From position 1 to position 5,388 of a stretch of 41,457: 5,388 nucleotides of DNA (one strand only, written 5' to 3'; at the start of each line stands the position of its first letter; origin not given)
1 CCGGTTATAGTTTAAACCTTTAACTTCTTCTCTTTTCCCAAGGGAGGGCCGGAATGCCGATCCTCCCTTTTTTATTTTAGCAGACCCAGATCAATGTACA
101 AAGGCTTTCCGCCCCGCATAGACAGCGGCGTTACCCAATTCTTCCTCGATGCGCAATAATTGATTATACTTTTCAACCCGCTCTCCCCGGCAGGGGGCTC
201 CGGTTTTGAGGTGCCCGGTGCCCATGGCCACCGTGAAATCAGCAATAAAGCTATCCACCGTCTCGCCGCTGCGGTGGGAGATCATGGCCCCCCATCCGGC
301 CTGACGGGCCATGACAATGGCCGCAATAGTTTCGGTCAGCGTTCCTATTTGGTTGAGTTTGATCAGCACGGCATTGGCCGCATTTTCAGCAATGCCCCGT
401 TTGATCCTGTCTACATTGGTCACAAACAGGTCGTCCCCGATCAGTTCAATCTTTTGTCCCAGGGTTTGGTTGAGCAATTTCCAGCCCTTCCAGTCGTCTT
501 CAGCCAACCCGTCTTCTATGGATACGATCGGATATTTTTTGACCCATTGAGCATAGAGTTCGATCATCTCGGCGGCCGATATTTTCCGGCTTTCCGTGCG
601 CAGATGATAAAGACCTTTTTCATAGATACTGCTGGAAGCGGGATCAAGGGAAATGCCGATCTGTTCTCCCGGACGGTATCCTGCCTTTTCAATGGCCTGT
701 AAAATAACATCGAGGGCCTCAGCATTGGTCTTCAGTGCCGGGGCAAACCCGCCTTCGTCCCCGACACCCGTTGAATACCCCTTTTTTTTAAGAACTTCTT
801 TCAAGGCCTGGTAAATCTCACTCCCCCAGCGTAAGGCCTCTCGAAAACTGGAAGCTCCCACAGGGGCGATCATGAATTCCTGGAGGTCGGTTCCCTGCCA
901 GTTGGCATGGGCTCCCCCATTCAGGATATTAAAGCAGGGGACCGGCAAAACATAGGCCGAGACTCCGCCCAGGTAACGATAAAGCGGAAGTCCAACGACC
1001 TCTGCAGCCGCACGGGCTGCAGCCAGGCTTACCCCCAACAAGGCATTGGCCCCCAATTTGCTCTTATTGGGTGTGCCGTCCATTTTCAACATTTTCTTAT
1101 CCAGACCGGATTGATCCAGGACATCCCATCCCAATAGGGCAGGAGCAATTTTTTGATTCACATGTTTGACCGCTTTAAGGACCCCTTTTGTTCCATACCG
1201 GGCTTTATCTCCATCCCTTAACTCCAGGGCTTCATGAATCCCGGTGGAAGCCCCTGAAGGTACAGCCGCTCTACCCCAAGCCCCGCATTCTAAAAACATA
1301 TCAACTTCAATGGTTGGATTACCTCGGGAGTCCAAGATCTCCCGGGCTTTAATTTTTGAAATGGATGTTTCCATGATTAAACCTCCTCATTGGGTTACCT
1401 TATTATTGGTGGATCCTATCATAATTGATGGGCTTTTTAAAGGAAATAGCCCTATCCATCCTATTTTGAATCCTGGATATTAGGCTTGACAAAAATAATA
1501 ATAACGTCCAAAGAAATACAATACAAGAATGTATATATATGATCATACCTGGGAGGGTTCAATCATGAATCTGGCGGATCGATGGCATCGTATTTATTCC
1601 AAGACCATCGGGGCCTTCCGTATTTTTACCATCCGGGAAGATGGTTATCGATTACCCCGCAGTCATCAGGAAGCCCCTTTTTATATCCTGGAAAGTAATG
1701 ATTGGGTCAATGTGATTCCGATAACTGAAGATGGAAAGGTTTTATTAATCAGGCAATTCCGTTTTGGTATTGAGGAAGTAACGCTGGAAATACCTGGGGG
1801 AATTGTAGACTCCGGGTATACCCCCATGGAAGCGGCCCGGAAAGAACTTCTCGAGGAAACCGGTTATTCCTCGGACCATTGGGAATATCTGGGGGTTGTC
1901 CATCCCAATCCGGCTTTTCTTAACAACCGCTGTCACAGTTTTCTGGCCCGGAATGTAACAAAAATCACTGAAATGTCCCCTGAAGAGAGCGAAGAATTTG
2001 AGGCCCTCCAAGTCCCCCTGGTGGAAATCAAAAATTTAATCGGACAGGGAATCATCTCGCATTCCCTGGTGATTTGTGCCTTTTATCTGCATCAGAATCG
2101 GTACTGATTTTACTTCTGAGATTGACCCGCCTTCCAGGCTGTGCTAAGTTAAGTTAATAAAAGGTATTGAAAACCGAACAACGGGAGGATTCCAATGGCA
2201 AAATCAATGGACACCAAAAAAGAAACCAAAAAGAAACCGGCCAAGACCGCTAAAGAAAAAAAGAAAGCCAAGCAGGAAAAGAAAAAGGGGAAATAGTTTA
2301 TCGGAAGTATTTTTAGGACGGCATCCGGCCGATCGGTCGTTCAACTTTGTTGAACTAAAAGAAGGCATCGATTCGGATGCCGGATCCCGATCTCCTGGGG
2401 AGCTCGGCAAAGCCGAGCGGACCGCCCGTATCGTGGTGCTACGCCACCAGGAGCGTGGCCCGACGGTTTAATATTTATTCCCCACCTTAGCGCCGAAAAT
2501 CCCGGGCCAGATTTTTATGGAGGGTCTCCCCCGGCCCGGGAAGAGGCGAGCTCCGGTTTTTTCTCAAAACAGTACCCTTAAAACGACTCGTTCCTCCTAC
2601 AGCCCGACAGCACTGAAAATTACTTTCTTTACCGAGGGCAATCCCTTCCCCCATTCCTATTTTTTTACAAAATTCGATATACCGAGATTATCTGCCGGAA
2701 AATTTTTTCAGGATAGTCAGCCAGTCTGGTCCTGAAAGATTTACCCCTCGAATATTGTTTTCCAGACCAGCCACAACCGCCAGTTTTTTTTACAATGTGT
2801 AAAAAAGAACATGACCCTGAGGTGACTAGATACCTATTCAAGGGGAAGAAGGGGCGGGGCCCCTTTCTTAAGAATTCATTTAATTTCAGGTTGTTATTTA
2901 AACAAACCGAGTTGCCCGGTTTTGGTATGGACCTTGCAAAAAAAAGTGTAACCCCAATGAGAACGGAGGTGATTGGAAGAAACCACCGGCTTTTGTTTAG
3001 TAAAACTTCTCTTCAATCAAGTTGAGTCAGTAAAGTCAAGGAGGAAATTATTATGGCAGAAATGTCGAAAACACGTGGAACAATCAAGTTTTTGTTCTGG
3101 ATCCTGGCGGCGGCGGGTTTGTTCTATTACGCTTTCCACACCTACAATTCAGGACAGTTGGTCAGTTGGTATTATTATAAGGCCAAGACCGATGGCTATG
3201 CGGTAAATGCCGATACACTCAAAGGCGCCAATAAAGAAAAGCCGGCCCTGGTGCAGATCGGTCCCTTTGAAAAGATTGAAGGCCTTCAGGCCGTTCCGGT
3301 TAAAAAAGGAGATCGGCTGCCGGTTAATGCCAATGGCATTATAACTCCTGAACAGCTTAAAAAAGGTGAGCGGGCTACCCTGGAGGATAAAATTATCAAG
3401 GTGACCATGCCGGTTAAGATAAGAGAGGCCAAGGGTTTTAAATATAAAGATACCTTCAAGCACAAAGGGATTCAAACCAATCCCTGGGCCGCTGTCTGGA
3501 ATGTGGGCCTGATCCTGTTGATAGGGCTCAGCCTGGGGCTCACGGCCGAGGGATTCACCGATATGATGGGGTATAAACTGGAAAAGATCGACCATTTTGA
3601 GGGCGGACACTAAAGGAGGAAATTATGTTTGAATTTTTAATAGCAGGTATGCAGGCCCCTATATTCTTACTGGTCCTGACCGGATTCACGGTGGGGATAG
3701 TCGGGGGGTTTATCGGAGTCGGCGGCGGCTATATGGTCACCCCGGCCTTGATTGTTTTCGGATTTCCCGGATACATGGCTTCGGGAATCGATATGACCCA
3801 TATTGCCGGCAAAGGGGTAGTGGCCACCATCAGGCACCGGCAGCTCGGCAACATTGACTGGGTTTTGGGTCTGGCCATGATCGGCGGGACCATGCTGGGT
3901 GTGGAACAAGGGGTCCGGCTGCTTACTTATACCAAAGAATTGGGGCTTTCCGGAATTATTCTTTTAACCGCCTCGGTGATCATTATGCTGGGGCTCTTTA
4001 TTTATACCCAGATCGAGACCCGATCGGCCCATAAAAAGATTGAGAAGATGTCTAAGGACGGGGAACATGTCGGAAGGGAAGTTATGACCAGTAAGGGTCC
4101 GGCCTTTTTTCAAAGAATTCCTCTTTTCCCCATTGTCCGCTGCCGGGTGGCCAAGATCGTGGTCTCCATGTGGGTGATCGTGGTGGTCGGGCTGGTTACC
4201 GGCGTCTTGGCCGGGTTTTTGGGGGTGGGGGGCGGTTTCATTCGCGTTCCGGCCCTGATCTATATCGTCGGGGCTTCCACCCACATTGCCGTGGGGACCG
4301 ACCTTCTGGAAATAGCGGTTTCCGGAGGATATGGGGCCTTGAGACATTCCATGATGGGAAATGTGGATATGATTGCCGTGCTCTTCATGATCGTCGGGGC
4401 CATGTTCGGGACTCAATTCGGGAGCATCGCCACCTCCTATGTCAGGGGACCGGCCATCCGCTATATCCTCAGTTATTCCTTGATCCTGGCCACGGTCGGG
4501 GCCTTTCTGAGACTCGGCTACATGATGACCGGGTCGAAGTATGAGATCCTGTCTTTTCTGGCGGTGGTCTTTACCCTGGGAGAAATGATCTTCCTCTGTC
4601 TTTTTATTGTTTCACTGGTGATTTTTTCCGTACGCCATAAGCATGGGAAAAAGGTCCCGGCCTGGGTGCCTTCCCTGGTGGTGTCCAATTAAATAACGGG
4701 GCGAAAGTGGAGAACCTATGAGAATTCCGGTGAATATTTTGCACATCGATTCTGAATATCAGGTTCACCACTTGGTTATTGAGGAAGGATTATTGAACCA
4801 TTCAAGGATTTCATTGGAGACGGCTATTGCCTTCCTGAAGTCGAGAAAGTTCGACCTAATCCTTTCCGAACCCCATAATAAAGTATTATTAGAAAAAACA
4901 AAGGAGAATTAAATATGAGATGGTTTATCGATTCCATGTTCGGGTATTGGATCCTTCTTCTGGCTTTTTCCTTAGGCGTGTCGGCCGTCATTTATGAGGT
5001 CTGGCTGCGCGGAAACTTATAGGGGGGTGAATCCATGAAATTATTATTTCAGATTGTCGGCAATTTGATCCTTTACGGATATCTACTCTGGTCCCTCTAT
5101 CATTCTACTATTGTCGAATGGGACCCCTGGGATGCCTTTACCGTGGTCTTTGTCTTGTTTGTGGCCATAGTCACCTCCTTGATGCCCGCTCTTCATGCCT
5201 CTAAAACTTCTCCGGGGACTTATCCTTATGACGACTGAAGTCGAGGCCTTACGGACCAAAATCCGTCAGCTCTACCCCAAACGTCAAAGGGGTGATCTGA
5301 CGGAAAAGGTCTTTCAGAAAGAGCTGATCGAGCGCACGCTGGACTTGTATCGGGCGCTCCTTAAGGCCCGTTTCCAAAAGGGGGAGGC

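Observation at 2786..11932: Two convergent operons share sigma-54-type promoters and the same upstream palindrome: candidate undescribed signalling/transport module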

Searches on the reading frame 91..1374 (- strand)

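Call 12: search_protein_families(library=pfam, proteins=[window:91-1374:-], max_evalue=0.001)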
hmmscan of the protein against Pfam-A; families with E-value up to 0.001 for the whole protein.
window:91-1374:- (427 aa): 4 families
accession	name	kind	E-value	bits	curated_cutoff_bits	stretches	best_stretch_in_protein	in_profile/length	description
PF00113.28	Enolase_C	-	5.4e-125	417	21.5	1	141-424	2-292/296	Enolase, C-terminal TIM barrel domain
PF03952.21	Enolase_N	-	2.2e-59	199.8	35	1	5-135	1-131/131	Enolase, N-terminal domain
PF07476.17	MAAL_C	-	4.3e-06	26.5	27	1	304-386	135-216/249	Methylaspartate ammonia-lyase C-terminus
PF13378.12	MR_MLE_C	-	3e-05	24.3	29.4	1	266-367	56-154/219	Enolase C-terminal domain-like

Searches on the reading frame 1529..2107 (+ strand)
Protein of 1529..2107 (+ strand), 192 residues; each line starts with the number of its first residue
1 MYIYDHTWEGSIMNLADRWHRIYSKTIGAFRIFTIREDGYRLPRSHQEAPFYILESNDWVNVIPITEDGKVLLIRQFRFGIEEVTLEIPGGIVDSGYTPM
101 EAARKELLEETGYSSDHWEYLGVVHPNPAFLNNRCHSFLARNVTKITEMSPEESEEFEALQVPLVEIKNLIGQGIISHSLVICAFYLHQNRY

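Call 12: search_protein_families(library=pfam, proteins=[window:1529-2107:+], max_evalue=0.001)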
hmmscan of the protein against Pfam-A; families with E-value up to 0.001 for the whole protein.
window:1529-2107:+ (192 aa): 1 family
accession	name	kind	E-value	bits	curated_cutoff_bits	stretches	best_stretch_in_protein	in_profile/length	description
PF00293.34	NUDIX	-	7.4e-16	58.8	21.1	1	60-167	6-118/134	NUDIX domain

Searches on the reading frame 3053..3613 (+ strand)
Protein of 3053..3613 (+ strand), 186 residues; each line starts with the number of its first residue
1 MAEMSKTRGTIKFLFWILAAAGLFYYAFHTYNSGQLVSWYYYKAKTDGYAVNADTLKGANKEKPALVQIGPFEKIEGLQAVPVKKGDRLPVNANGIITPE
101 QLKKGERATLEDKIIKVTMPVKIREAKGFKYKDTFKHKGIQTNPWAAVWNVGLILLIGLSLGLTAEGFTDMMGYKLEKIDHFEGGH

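Call 5: search_protein_families(library=pfam, proteins=[window:3053-3613:+], max_evalue=0.01)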
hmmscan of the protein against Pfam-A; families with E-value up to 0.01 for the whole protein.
window:3053-3613:+ (186 aa): 1 family
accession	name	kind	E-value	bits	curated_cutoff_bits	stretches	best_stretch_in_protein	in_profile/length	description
PF03453.22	MoeA_N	-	1.4e-06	28.5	30.8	1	43-111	49-112/160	MoeA N-terminal region (domain I and II)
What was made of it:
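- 3053..3613 (+): Gene A: 186-aa membrane protein with two transmembrane helices (2-32 and 144-171) flanking a beta-rich domain similar to the N-terminal domains of MoeA/gephyrin-E. Pfam MoeA_N at 28.5 bits, below the cut-off (call 5).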

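Call 34: search_protein_families(library=ncbifam, proteins=[window:3053-3613:+], max_evalue=0.01)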
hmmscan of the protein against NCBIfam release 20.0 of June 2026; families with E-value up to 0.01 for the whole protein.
window:3053-3613:+ (186 aa): 1 family
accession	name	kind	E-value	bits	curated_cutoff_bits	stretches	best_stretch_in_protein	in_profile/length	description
NF011068.0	PRK14498.1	equivalog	3.2e-06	25.5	534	1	41-122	56-140/647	molybdopterin biosynthesis protein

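Call 71: find_homologous_proteins(query=window:3053-3613:+, max_evalue=0.001)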
Query window:3053-3613:+ (186 aa): 575 proteins with E <= 0.001 among 655 candidates; the best 120 are listed.
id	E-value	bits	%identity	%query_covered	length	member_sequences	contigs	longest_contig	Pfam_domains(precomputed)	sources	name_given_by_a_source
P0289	3.3e-111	387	91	100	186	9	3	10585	PF03453.23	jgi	jgi:hypothetical protein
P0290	4.4e-107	374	90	97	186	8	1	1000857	PF03453.23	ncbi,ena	-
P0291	1.2e-103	363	85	100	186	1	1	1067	PF03453.23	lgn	-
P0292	1.1e-101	356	85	100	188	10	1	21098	PF03453.23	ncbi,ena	-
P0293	1.2e-101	356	87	97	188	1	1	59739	PF03453.23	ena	-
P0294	3.3e-101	355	83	100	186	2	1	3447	PF03453.23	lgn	-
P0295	4.6e-101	354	87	97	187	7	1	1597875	PF03453.23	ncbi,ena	-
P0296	1.0e-100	353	83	100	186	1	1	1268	PF03453.23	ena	-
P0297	3.1e-100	352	84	100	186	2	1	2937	PF03453.23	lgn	-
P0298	2.0e-99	349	83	97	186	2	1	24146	PF03453.23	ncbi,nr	ncbi:MAG: hypothetical protein HY787_13255 [Deltaproteobacteria bacterium]|nr:hypothetical protein [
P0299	9.4e-99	347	81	100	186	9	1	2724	PF03453.23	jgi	jgi:hypothetical protein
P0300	4.6e-98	345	80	100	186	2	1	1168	-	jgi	jgi:hypothetical protein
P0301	7.7e-98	344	80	100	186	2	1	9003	PF03453.23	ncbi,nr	ncbi:MAG: hypothetical protein HY879_20515 [Deltaproteobacteria bacterium]|nr:hypothetical protein [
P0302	9.6e-96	337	78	100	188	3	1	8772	PF03453.23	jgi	jgi:hypothetical protein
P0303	4.5e-95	335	78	100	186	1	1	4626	-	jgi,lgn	jgi:hypothetical protein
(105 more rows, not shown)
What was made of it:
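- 3053..3613 (+): All homologues are annotated 'hypothetical protein' (call 71).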

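Call 82: predict_structure(alignment_id=A5)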
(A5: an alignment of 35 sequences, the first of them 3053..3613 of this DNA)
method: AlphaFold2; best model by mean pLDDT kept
length: 186 residues; sequences in the alignment: 35
mean_pLDDT: 85.5   pTM: 0.70
mean pLDDT of the five models: 85.5, 85.1, 77.5, 77.2, 74.6
residues with pLDDT >= 90: 79; 70-90: 90; 50-70: 11; < 50: 6
segments of 3 or more residues with pLDDT < 50: 182-186
pLDDT, mean of each block of 10 residues (from residue 1): 74 94 91 77 91 90 92 89 92 91 88 90 87 89 84 93 90 63 43
secondary structure, 60 per line:
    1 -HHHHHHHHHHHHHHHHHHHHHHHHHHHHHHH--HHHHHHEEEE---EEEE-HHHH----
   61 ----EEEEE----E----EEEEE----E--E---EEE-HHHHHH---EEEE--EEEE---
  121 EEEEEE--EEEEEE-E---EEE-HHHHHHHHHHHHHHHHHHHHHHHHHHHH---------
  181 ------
elements in order: H2-32 H35-40 E41-44 E48-51 H53-56 E65-69 E79-83 E95-97 H99-104 E108-111 E114-117 E121-126 E129-134 E140-142 H144-171
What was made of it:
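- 3053..3613 (+): AF2 model pLDDT 85.5 (call 82).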

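Call 85: fold_search(model_id=the predicted structure, library=pdb)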
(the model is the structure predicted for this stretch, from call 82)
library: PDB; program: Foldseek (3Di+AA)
matches with E <= 10: 94; with E <= 0.001: 4
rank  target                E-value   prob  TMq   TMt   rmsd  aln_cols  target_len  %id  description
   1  1uz5                  2.1e-05  1.00  0.38  0.19   3.5       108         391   21  The Crystal Structure of molybdopterin biosynthesis moea protein from Pyrococcus horikosii (released 2004-03-10)
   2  1wu2_A                2.2e-05  1.00  0.39  0.20   7.0       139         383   20  Crystal Structure of molybdopterin biosynthesis moeA protein from Pyrococcus horikoshii OT3 (released 2004-12-07)
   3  1wu2_B                2.8e-05  1.00  0.35  0.18  11.3       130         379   23  Crystal Structure of molybdopterin biosynthesis moeA protein from Pyrococcus horikoshii OT3 (released 2004-12-07)
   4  8bve_A                7.3e-04  1.00  0.34  0.17   8.2       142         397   16  MoeA2 from Corynebacterium glutamicum (released 2023-02-22)
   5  4tk2_A                1.2e-03  1.00  0.32  0.15   7.5       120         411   15  Geph E in complex with a GABA receptor alpha3 subunit derived peptide in space group P61 (released 2014-12-24)
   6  8bvf_A                1.2e-03  1.00  0.34  0.17   9.0       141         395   16  MoeA2 from Corynebacterium glutamicum in complex with FtsZ-CTD (released 2023-02-22)
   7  8bve_B                2.0e-03  1.00  0.34  0.17   8.6       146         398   15  MoeA2 from Corynebacterium glutamicum (released 2023-02-22)
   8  8bvf_B                2.0e-03  1.00  0.32  0.16  12.8       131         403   18  MoeA2 from Corynebacterium glutamicum in complex with FtsZ-CTD (released 2023-02-22)
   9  4tk4_B                2.2e-03  0.99  0.30  0.14  13.6       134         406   19  GephE in complex with a GABA receptor alpha3 subunit derived double mutant peptide in space group P61 (released 2014-12-24)
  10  4tk4_A                2.3e-03  0.97  0.28  0.13  14.0       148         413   17  GephE in complex with a GABA receptor alpha3 subunit derived double mutant peptide in space group P61 (released 2014-12-24)
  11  6rms                  2.5e-03  1.00  0.33  0.16   9.3       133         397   18  The Structure of variant D274E of the Mo-insertase domain Cnx1E from Arabidopsis thaliana in complex with AMP (released 2020-02-19)
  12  1t3e_A                3.2e-03  0.98  0.29  0.14  13.9       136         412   19  Structural basis of dynamic glycine receptor clustering (released 2004-07-27)
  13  4tk2_B                4.3e-03  1.00  0.33  0.16   8.8       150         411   15  Geph E in complex with a GABA receptor alpha3 subunit derived peptide in space group P61 (released 2014-12-24)
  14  4u90_A                4.6e-03  0.97  0.28  0.13  11.8       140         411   17  GephE in complex with PEG crosslinked GABA receptor alpha3 subunit derived dimeric peptide (released 2014-12-10)
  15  4tk1_B                5.2e-03  0.98  0.29  0.14  13.7       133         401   18  Geph E in complex with a GABA receptor alpha3 subunit derived peptide in space group P21212 (released 2014-12-24)
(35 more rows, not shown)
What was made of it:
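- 3053..3613 (+): Foldseek against MoeA 1uz5: E = 2e-5 (call 85).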

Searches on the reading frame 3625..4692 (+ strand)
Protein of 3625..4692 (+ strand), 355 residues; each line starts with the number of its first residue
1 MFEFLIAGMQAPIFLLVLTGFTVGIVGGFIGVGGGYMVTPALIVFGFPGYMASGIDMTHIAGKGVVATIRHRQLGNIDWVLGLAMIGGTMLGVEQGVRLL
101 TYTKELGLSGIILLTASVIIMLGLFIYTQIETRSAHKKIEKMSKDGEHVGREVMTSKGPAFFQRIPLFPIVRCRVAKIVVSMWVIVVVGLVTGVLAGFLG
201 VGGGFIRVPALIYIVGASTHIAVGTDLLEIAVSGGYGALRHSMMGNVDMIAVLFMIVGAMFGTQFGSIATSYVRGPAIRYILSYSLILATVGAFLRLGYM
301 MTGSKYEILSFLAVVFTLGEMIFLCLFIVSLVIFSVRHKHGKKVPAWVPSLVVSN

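Call 5: search_protein_families(library=pfam, proteins=[window:3625-4692:+], max_evalue=0.01)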
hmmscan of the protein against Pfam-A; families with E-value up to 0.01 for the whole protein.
window:3625-4692:+ (355 aa): 1 family
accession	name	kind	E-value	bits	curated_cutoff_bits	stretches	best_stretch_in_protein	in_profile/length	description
PF01925.25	TauE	-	1.3e-37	130.2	32.6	1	16-291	1-235/237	Sulfite exporter TauE/SafE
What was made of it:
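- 3625..4692 (+): Gene B: TSUP/TauE-family permease, 355 aa. Pfam TauE, E = 1.3e-37 (call 5).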

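Call 34: search_protein_families(library=ncbifam, proteins=[window:3625-4692:+], max_evalue=0.01)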
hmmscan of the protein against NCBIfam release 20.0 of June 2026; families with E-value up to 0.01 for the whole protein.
window:3625-4692:+ (355 aa): 1 family
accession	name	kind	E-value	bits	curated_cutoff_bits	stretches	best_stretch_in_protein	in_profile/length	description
NF040961.1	MamO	equivalog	0.0026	16.2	800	1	11-289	368-641/648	magnetosome protein MamO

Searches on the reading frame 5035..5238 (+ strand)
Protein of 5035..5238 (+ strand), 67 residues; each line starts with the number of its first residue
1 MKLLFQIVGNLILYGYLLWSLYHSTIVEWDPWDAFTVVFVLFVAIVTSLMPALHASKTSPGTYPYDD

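Call 5: search_protein_families(library=pfam, proteins=[window:5035-5238:+], max_evalue=0.01)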
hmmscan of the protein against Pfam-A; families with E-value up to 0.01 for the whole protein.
window:5035-5238:+ (67 aa): 0 families

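Call 34: search_protein_families(library=ncbifam, proteins=[window:5035-5238:+], max_evalue=0.01)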
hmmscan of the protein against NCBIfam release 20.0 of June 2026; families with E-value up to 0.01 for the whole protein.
window:5035-5238:+ (67 aa): 0 families
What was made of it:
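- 5035..5238 (+): Gene D: 67-aa hydrophobic protein. No Pfam or NCBIfam hit (calls 5, 34).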
